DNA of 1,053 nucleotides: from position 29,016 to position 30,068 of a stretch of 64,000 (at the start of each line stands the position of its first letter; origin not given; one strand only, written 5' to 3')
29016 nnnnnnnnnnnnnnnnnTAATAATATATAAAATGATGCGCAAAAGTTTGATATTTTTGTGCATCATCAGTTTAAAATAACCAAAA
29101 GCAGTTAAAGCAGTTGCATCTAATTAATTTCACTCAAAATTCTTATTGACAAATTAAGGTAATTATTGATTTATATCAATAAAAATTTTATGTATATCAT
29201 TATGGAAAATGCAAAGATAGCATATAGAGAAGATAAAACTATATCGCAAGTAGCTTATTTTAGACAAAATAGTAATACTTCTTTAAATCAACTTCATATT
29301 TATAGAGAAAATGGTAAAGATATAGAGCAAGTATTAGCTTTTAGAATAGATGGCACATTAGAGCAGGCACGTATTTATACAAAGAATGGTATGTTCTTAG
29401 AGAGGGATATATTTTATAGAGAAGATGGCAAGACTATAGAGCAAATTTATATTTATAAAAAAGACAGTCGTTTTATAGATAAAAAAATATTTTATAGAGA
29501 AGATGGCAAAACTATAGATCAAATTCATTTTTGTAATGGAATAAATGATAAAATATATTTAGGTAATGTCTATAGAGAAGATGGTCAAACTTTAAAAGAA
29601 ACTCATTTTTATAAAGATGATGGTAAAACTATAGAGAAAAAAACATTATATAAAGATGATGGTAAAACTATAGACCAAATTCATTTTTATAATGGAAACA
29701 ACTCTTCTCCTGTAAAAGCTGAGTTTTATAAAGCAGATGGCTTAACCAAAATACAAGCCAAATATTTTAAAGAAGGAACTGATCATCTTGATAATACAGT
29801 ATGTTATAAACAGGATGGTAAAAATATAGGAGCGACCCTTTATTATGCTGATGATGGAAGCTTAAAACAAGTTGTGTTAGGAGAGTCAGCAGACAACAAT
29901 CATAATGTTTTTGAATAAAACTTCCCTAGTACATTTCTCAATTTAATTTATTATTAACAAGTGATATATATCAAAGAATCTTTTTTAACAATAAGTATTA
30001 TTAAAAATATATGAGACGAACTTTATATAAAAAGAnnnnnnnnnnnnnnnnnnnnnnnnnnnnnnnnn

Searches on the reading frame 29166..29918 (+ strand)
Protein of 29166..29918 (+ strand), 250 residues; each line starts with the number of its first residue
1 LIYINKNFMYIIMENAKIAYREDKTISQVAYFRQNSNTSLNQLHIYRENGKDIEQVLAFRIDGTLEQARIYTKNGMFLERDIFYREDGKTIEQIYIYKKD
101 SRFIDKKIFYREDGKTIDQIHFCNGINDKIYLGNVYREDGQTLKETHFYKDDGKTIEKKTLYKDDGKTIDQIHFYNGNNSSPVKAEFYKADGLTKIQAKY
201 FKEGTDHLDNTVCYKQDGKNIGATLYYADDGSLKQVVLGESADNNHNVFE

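Call 68: search_protein_families(library=pfam, proteins=[window:29166-29918:+], max_evalue=0.01)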
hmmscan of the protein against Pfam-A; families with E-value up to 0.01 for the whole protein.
window:29166-29918:+ (250 aa): 2 families
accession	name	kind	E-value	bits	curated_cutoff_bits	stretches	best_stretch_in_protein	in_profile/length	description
PF11178.13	DUF2963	-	2.3e-10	40.1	22.6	3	136-184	1-49/52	Protein of unknown function (DUF2963)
PF13313.11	DUF4082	-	0.00042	20.7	28.4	0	18-56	21-59/143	Domain of unknown function (DUF4082)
